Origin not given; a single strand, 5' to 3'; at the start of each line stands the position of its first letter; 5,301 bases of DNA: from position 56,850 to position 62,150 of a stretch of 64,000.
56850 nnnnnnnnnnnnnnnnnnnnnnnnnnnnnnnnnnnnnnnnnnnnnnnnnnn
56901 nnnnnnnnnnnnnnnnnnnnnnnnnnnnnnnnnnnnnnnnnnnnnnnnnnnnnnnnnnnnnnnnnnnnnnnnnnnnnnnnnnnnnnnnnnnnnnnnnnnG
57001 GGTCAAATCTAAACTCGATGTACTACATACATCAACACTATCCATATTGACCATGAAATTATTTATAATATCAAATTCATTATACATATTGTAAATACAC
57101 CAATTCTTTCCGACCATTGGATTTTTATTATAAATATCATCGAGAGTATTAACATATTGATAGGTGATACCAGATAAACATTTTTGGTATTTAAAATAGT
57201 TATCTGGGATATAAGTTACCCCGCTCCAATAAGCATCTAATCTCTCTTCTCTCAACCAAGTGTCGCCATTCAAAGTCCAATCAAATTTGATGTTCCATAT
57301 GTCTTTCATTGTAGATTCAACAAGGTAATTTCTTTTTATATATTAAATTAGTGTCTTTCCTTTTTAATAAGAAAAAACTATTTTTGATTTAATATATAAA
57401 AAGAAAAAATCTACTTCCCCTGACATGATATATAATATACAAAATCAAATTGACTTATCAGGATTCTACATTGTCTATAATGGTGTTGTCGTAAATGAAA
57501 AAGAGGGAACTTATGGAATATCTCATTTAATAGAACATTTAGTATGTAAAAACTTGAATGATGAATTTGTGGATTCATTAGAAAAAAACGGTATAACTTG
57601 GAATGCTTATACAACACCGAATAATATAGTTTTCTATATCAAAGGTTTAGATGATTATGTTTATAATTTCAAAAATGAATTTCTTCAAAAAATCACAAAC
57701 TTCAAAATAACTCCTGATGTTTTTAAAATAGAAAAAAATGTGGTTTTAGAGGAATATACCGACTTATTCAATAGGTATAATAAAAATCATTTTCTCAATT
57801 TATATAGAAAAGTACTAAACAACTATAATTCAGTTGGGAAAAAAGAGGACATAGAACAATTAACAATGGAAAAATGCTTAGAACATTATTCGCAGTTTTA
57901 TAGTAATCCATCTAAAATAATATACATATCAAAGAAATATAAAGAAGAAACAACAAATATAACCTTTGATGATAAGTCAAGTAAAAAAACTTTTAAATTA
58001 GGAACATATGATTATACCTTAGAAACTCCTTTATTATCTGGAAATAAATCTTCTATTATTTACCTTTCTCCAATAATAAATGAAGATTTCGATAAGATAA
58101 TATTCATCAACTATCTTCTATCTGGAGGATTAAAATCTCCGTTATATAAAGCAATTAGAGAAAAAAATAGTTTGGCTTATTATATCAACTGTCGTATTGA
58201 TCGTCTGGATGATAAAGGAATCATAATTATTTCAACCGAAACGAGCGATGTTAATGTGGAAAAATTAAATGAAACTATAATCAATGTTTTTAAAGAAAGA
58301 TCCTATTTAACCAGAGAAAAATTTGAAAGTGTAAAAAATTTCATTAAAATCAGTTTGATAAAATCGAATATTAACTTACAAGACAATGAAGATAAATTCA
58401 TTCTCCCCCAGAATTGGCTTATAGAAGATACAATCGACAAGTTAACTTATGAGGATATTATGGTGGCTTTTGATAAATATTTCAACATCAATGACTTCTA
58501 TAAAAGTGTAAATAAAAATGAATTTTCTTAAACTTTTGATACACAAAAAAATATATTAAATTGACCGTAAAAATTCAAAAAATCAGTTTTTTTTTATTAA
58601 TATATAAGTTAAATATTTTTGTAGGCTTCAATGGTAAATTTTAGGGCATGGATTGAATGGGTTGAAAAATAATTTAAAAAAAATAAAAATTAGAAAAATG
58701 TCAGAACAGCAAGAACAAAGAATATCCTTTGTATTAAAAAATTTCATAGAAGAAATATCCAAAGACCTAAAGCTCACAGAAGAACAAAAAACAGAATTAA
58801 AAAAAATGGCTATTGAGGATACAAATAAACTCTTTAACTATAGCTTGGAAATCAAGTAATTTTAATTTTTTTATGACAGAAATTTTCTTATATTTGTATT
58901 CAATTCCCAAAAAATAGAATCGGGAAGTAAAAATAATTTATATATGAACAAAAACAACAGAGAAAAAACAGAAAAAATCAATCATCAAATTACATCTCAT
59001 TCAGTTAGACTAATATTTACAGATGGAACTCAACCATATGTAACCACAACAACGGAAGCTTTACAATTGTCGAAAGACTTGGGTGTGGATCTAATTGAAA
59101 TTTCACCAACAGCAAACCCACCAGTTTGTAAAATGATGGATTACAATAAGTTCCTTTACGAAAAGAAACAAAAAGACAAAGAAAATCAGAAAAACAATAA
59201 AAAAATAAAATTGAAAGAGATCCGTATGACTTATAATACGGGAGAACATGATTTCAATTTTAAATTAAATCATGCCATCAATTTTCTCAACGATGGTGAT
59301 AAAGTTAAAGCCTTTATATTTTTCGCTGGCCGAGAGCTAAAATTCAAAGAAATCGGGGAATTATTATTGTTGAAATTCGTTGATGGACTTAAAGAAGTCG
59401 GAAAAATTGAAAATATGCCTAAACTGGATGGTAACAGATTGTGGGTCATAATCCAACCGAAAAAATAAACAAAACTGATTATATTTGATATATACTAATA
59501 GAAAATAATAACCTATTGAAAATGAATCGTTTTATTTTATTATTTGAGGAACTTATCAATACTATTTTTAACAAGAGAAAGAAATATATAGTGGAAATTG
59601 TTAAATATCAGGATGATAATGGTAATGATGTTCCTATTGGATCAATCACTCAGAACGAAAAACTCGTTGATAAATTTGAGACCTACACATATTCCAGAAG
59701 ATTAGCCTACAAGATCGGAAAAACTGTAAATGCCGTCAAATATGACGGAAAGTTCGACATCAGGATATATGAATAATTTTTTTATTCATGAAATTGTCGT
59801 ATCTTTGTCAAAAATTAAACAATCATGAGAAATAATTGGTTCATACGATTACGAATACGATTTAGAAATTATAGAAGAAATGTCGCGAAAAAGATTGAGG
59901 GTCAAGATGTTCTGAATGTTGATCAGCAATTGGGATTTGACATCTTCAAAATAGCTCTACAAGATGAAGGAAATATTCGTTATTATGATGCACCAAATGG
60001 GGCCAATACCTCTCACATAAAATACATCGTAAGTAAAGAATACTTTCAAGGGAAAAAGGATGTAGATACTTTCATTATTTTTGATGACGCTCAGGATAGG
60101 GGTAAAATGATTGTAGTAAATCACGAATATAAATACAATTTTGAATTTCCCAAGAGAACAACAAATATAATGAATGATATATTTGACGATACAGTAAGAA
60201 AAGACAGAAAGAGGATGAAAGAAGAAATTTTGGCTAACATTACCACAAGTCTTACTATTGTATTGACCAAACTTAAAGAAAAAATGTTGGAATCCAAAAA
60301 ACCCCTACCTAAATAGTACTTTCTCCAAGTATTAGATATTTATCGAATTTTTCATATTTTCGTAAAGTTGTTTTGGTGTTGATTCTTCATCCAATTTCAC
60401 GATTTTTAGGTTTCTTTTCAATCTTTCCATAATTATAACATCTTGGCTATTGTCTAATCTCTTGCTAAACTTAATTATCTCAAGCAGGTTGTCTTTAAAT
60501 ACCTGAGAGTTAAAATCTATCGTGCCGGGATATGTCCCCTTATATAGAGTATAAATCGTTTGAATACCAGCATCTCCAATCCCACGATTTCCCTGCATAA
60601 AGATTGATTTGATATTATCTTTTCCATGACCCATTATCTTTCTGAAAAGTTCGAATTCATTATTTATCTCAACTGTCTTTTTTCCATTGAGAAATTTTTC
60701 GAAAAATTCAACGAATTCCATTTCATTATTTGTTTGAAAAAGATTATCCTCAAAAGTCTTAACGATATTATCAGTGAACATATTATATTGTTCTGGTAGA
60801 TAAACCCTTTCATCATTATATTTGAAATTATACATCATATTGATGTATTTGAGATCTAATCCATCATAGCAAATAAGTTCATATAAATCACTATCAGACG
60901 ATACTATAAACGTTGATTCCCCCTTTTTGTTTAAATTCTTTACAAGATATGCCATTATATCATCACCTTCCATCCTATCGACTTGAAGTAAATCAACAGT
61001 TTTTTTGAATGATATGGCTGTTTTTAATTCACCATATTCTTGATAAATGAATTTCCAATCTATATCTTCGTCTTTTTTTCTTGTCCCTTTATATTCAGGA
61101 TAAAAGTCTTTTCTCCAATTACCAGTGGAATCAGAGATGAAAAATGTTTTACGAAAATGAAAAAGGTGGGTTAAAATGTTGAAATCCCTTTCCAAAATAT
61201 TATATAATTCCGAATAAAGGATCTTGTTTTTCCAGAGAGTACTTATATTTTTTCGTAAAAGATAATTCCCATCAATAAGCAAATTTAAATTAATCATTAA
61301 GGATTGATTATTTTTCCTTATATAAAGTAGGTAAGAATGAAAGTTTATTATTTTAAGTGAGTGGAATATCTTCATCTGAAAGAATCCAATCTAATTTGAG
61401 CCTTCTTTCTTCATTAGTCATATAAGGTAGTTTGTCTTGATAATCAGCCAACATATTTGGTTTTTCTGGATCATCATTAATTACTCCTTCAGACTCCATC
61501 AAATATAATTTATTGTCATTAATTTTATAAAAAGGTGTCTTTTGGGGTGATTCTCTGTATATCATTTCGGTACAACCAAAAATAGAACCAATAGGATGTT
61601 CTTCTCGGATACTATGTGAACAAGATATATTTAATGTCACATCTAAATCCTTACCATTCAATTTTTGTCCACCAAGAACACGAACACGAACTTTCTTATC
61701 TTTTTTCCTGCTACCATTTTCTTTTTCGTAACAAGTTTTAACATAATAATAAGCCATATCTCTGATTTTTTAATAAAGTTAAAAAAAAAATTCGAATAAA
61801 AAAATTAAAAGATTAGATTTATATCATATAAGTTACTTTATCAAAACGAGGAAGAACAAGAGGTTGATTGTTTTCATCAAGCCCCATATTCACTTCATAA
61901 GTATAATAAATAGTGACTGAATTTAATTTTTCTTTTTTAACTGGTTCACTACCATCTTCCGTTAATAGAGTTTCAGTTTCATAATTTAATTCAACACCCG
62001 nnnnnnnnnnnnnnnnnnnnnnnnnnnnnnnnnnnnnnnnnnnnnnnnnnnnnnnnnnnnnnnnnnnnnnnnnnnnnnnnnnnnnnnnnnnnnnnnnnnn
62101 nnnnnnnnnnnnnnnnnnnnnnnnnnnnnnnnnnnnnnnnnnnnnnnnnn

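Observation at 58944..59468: Full-length translation initiation factor IF3 (infC) homologue in a phage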

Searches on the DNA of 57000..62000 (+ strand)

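Call 7: search_dna_similar(query=window:57000-62000:+, collection=phages, mode=near)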
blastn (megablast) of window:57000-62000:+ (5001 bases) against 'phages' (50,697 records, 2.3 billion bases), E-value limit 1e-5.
No match.
